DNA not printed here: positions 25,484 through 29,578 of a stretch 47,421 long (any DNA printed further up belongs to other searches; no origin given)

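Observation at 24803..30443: Co-oriented cluster: signal-peptide beta-barrel-like protein, 1264-aa HEXXH lipoprotein metalloprotease, NfeD-like protein and flotillin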

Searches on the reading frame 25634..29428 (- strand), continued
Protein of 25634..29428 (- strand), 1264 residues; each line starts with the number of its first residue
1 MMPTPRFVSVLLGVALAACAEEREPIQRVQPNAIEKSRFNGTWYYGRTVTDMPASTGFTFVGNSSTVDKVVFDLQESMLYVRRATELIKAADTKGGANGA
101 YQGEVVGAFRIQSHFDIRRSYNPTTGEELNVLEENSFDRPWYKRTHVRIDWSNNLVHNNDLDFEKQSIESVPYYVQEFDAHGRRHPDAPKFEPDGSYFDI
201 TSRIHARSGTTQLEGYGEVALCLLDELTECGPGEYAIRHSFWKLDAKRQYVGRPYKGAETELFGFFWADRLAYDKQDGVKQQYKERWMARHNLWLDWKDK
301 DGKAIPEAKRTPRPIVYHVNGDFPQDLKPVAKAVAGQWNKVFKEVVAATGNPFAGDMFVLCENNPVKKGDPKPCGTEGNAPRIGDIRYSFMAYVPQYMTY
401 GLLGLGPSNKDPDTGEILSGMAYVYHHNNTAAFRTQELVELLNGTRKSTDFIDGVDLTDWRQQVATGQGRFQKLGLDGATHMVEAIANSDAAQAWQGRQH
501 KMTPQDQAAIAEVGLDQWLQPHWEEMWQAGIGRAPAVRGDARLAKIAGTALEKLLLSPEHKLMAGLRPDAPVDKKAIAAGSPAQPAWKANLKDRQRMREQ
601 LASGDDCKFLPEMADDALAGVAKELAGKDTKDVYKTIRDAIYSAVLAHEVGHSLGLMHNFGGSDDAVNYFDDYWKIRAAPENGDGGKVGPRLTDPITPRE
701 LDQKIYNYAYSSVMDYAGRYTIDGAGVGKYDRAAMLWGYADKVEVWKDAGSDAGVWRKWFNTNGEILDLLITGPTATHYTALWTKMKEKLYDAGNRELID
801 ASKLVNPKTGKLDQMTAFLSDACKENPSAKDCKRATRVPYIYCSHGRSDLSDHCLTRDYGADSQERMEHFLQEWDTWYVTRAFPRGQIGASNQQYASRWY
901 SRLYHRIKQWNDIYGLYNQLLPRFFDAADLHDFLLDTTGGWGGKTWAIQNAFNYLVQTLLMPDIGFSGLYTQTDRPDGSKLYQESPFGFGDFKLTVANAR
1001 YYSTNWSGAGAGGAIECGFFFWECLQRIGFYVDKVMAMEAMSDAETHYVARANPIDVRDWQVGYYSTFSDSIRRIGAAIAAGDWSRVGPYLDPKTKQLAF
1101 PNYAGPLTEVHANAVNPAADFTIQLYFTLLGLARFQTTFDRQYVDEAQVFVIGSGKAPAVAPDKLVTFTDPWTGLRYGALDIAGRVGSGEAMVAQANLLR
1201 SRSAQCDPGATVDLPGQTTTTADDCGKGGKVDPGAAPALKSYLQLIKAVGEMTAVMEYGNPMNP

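Call 13: find_related_loci(query=A1, collection=genome_contigs, flank=10000)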
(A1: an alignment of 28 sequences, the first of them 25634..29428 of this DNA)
Query A1 (1264 aa) in genome_contigs; peptide patterns used: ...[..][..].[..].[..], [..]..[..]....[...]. (x = any residue, [..] = any of these).
106 stretches matched a pattern; 72 encode a relative of the query (tblastn E <= 1e-3); 65 distinct loci.
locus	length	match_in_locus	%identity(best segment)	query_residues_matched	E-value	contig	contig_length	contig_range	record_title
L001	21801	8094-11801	60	6-1264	0e+0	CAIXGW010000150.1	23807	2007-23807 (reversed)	MAG: uncultured Myxococcales bacterium isolate ErkenSummer_bin-0937 genome assembly, contig: bin-0937:150/404, whole gen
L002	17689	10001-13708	57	6-1264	0e+0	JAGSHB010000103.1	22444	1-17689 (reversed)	MAG: Myxococcales bacterium isolate GY13CH_bin.24 k141_535535_length_22444_cov_12.9998, whole genome shotgun sequence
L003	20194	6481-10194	56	10-1264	0e+0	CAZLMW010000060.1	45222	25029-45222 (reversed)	MAG TPA_asm: uncultured Enterobacteriaceae bacterium isolate binchicken_co46_896 genome assembly, contig: NODE_1382_leng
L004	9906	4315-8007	56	7-1264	0e+0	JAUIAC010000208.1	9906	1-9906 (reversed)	MAG: bacterium isolate 5_bin.26 NODE_4800_length_9906_cov_2.891707, whole genome shotgun sequence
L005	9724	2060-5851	55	7-1264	0e+0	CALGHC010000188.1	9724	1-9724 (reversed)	MAG TPA_asm: uncultured Myxococcales bacterium isolate ERR2206756_bin.84_CONCOCT_v1.1_MAG genome assembly, contig: ERZ88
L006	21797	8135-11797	56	19-1264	0e+0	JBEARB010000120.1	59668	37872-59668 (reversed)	MAG: Pseudomonadota bacterium isolate muddycreek_2019_sw_WHONDRS-S19S_0082_B_bin.95 scaffold_1209213, whole genome shotg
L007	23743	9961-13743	55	21-1264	0e+0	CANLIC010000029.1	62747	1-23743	MAG: Myxococcales bacterium isolate TH-Jun18-32 genome assembly, contig: TH-Jun18-C776, whole genome shotgun sequence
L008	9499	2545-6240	52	5-1264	0e+0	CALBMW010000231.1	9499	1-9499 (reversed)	MAG TPA_asm: uncultured Myxococcales bacterium isolate ERR2206779_bin.31_CONCOCT_v1.1_MAG genome assembly, contig: ERZ89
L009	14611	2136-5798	51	15-1264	0e+0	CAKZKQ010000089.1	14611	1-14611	MAG TPA_asm: uncultured proteobacterium isolate ERR2094171_bin.68_CONCOCT_v1.1_MAG genome assembly, contig: ERZ650152.30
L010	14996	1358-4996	52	21-1264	0e+0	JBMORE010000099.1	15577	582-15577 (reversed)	MAG: Myxococcota bacterium isolate Betzabe_MAG172 MAG172_99, whole genome shotgun sequence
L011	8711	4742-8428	51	2-1264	0e+0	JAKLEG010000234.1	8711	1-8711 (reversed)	MAG: Myxococcota bacterium isolate RA.bin128 RA.bin128_234, whole genome shotgun sequence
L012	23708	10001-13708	50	2-1264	0e+0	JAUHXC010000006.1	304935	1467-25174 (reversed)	MAG: bacterium isolate 2_bin.46 NODE_55_length_304935_cov_8.480010, whole genome shotgun sequence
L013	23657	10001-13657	51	8-1263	0e+0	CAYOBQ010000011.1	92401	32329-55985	MAG TPA_asm: uncultured Nannocystaceae bacterium isolate SRP077602_co1_395 genome assembly, contig: NODE_459_length_9240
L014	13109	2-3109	56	200-1264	0e+0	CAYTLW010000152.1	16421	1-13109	MAG TPA_asm: uncultured Enterobacteriaceae bacterium isolate binchicken_co141_175 genome assembly, contig: NODE_14947_le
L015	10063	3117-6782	49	9-1264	0e+0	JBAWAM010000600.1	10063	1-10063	MAG: Myxococcaceae bacterium isolate MFD05674_ilm_asm_bin19 k127_13316, whole genome shotgun sequence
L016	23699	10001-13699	49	19-1264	0e+0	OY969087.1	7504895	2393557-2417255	MAG: uncultured delta proteobacterium isolate MFD01721.bin.c.1 genome assembly, chromosome: 1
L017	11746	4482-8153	49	8-1264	0e+0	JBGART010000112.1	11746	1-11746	MAG: Myxococcaceae bacterium isolate MAG_MBR_H10.11 MBRH10-11_opera_contig_16961, whole genome shotgun sequence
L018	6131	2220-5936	47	1-1264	0e+0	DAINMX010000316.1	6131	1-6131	MAG TPA_asm: Myxococcota bacterium isolate CTOTU11650 NODE_6866_length_6131_cov_9.303325, whole genome shotgun sequence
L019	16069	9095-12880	47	16-1264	0e+0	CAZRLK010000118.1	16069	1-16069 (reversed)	MAG TPA_asm: uncultured Bradymonadales bacterium isolate binchicken_co207_278 genome assembly, contig: NODE_3517_length_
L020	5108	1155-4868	48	26-1264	0e+0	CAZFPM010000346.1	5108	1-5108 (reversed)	MAG TPA_asm: uncultured Myxococcales bacterium isolate SRP308112_co1_392 genome assembly, contig: NODE_33365_length_5108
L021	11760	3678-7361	48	16-1264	0e+0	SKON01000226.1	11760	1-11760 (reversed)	MAG: Myxococcales bacterium isolate CSSed162cmA_33 CSSed16-2cmA-18128, whole genome shotgun sequence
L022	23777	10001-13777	46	10-1264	0e+0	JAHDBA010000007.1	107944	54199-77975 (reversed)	MAG: Myxococcota bacterium isolate MAG-10 RZ_515, whole genome shotgun sequence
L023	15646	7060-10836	55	21-1264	0e+0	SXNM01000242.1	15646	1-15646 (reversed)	MAG: Proteobacteria bacterium isolate F1-120-MAGs196 F1-120__c530443, whole genome shotgun sequence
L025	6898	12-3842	45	26-1264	0e+0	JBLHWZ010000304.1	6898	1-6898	MAG: Bradymonadia bacterium isolate 3300046534_141 Ga0491194_0030596, whole genome shotgun sequence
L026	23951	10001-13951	44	7-1264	0e+0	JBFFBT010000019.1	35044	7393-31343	MAG: Myxococcota bacterium isolate Mix_mud12.2021.10.11 k141_888299_length_35044_cov_9.0000, whole genome shotgun sequen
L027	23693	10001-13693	44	18-1264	0e+0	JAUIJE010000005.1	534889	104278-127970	MAG: bacterium isolate Co_bin.297 NODE_102_length_534889_cov_3.145560, whole genome shotgun sequence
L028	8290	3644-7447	45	7-1264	0e+0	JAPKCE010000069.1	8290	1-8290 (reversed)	MAG: Myxococcota bacterium isolate ANT-56 NODE_4638_length_8290_cov_4.384942, whole genome shotgun sequence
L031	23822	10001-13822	44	6-1264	0e+0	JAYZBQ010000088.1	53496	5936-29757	MAG: Myxococcota bacterium isolate XB_MAG121 DB_MAG121_0088, whole genome shotgun sequence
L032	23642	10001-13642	51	19-1264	0e+0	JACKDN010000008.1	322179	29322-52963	MAG: Myxococcales bacterium isolate HK-STAS-MYXO-8 HK-STAS-MYXO-8_8, whole genome shotgun sequence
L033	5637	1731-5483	43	8-1264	0e+0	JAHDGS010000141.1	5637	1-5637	MAG: Myxococcota bacterium isolate MAG-51 RZ_38199, whole genome shotgun sequence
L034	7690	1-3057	47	215-1264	0e+0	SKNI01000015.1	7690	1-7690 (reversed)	MAG: Myxococcales bacterium isolate CSSed162cmA_285 CSSed16-2cmA-41251, whole genome shotgun sequence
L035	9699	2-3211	45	174-1264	0e+0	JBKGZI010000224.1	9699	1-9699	MAG: Persicimonas sp. isolate C5M10_1 NODE_3221_length_9699_cov_10.807030, whole genome shotgun sequence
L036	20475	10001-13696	49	10-1264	0e+0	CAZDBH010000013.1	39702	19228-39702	MAG TPA_asm: uncultured Bradymonadales bacterium isolate binchicken_co141_594 genome assembly, contig: NODE_4413_length_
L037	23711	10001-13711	53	2-1264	0e+0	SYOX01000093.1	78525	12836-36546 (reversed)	MAG: Proteobacteria bacterium isolate F1-80-MAGs165 F1-80__c150690, whole genome shotgun sequence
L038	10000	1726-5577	43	11-1264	0e+0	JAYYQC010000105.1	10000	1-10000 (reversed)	MAG: Myxococcota bacterium isolate DS_MAG40 DS_MAG40_0105, whole genome shotgun sequence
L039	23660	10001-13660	50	19-1264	0e+0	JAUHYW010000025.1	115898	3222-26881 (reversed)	MAG: bacterium isolate 3_bin.88 NODE_301_length_115898_cov_2.912128, whole genome shotgun sequence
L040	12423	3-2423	53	413-1264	0e+0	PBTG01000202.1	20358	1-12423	MAG: Myxococcales bacterium isolate NP66 MHASMcontig_110577, whole genome shotgun sequence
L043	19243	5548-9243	39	18-1264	0e+0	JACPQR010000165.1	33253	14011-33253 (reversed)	MAG: Deltaproteobacteria bacterium isolate NC_groundwater_658_Ag_B-0.1um_70_50 B_1_S1_Biohub_coassembly_k141_3516118, wh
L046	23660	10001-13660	56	14-1264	0e+0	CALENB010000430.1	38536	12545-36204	MAG TPA_asm: uncultured Myxococcales bacterium isolate ERR2206774_bin.79_CONCOCT_v1.1_MAG genome assembly, contig: ERZ88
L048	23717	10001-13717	57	10-1264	0e+0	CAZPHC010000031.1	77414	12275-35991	MAG TPA_asm: uncultured Enterobacteriaceae bacterium isolate SRP319275_co3_164 genome assembly, contig: NODE_473_length_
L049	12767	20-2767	44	327-1264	0e+0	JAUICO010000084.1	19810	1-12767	MAG: bacterium isolate 7_bin.36 NODE_2576_length_19810_cov_1.718640, whole genome shotgun sequence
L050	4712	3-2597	44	369-1264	0e+0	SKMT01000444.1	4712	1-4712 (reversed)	MAG: Myxococcales bacterium isolate CSSed162cmA_256 CSSed16-2cmA-96694, whole genome shotgun sequence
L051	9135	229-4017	43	7-1264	0e+0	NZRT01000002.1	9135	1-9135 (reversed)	MAG: Myxococcales bacterium isolate EAC29 MHASMcontig_214173, whole genome shotgun sequence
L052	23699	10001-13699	51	19-1264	0e+0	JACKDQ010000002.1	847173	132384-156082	MAG: Deltaproteobacteria bacterium isolate HK-STAS-MYXO-11 HK-STAS-MYXO-11_2, whole genome shotgun sequence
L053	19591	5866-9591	46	9-1264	0e+0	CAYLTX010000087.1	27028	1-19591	MAG TPA_asm: uncultured Bradymonadales bacterium isolate SRP332253_co1_289 genome assembly, contig: NODE_2633_length_270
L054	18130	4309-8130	46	17-1264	0e+0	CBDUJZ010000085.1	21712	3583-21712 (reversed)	MAG TPA_asm: uncultured Myxococcales bacterium isolate SRR22808118_concoct_115 genome assembly, contig: ERZ25043431.1694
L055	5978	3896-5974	47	15-702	0e+0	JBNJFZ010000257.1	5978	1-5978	MAG: Myxococcota bacterium isolate Y22_60dBSe2.bin.176 NODE_20873_length_5978_cov_17.639224, whole genome shotgun sequen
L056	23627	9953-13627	50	10-1264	0e+0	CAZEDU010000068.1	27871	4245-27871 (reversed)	MAG TPA_asm: uncultured Myxococcaceae bacterium isolate binchicken_co179_59 genome assembly, contig: NODE_3953_length_27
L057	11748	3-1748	49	649-1264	0e+0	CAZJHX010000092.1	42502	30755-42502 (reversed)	MAG TPA_asm: uncultured Myxococcales bacterium isolate binchicken_co141_27 genome assembly, contig: NODE_3914_length_425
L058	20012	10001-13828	47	3-1264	0e+0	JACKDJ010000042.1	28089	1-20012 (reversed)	MAG: Myxococcales bacterium isolate HK-STAS-MYXO-4 HK-STAS-MYXO-4_42, whole genome shotgun sequence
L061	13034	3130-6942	44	3-1264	0e+0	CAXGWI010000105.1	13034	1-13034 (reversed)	MAG TPA_asm: uncultured Myxococcales bacterium isolate ERR594338_binner123_Refined_71 genome assembly, contig: ERZ118485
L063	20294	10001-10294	35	625-743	4e-11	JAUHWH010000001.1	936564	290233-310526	MAG: Bdellovibrionia bacterium isolate 2_bin.16 NODE_6_length_936564_cov_1.893540, whole genome shotgun sequence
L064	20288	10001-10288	36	625-744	2e-11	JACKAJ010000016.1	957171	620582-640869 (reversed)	MAG: Halobacteriovoraceae bacterium isolate HK-STAS-BDEL-2 HK-STAS-BDEL-2_16, whole genome shotgun sequence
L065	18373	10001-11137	23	249-744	7e-13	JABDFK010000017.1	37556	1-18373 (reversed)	MAG: Deltaproteobacteria bacterium isolate BWOrgHeat_Nextera40_MAG2 3300020975.a:Ga0206924_1032, whole genome shotgun se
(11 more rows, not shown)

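Call 45: predict_structure(alignment_id=A4)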
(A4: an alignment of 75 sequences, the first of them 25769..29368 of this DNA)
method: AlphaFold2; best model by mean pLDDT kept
length: 1200 residues; sequences in the alignment: 75
mean_pLDDT: 82.6   pTM: 0.83
mean pLDDT of the five models: 82.6, 82.2, 81.2, 78.9, 77.1
residues with pLDDT >= 90: 452; 70-90: 535; 50-70: 176; < 50: 37
segments of 3 or more residues with pLDDT < 50: 194-196, 989-994, 1029-1036, 1188-1200
pLDDT, mean of each block of 10 residues (from residue 1): 74 89 91 61 79 94 87 59 85 92 84 89 93 80 65 81 86 92 74 55 58 80 93 86 88 90 90 95 94 97 94 96 97 97 95 94 93 73 81 93 86 86 88 84 81 91 91 87 94 87 86 68 73 73 65 75 68 61 51 61 86 90 89 84 75 91 80 87 83 69 75 95 94 89 88 93 92 93 83 83 78 88 63 66 84 82 74 76 83 88 95 95 94 94 88 89 88 89 66 51 71 88 69 50 88 91 93 92 93 91 83 76 86 84 89 89 86 89 64 38
secondary structure, 60 per line:
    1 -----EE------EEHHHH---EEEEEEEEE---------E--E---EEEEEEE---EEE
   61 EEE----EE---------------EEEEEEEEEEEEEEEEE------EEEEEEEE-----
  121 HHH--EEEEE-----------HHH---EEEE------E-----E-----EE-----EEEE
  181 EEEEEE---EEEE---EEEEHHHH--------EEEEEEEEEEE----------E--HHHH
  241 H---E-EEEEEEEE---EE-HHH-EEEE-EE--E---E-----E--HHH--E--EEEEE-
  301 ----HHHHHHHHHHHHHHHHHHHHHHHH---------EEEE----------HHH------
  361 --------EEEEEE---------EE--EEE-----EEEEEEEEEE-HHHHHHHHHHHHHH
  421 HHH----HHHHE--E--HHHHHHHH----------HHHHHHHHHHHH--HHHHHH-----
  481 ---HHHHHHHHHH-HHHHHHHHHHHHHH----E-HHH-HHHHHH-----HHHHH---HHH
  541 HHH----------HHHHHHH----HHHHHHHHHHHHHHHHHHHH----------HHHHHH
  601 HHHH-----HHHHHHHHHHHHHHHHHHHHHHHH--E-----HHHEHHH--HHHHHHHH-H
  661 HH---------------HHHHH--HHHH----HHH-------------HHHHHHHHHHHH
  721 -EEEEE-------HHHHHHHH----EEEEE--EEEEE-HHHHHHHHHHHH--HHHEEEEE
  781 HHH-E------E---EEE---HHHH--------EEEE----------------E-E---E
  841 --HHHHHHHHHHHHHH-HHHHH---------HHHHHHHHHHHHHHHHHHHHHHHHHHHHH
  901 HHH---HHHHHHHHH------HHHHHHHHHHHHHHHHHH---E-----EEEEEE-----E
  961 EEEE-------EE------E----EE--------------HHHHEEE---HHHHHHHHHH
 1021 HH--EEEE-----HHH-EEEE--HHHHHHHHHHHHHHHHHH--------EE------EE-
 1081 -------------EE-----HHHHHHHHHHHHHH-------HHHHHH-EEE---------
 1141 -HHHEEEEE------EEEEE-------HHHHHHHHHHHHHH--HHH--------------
elements in order (helices of 4 or more, strands of 3 or more residues): H16-19 E23-31 E48-54 E58-63 E85-101 E108-115 E126-130 E148-151 E177-186 E190-193 E197-200 H201-204 E213-223 H237-241 E247-254 E265-268 E295-299 H305-328 E338-341 E369-374 E388-390 E396-405 H407-423 H428-431 H438-445 H456-467 H470-475 H484-493 H495-508 H519-524 H530-534 H538-543 H554-560 H565-584 H595-604 H610-633 H651-658 H678-682 H685-688 H709-720 E722-726 H734-741 E746-750 E753-757 H759-770 E776-780 E796-798 H802-805 E814-817 H843-856 H858-862 H872-903 H907-915 H922-939 E949-954 E960-964 H1001-1004 E1005-1007 H1011-1022 E1025-1028 E1038-1041 H1044-1061 H1101-1114 H1122-1127 E1129-1131 E1145-1149 E1156-1160 H1168-1181

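Call 49: search_protein_families(library=pfam, alignment_id=A1, max_evalue=0.01)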
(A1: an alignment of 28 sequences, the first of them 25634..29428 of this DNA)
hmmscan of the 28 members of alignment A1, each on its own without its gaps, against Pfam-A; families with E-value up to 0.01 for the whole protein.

A. member 1, window:25634-29428:- (1264 aa): 2 families
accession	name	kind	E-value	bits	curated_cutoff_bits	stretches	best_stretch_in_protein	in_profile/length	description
PF16313.11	DUF4953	-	5.7e-08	32.8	24.2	1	642-664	13-35/316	Met-zincin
PF01400.30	Astacin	-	0.0043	17.2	22.5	0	643-717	79-144/189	Astacin (Peptidase family M12A)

B. families by the number of members that match (of 28 scanned): 8 families
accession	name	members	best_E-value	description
PF16313.11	DUF4953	28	1.3e-10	Met-zincin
PF01400.30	Astacin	18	0.00033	Astacin (Peptidase family M12A)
PF13688.12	Reprolysin_5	10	0.002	Metallo-peptidase family M12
PF00413.30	Peptidase_M10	9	0.001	Matrixin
PF10462.15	Peptidase_M66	9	0.0013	Peptidase M66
PF13582.12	Reprolysin_3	7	0.00076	Metallo-peptidase family M12B Reprolysin-like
PF13583.11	Reprolysin_4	6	0.0012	Metallo-peptidase family M12B Reprolysin-like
PF05572.19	Peptidase_M43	1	0.0081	Pregnancy-associated plasma protein-A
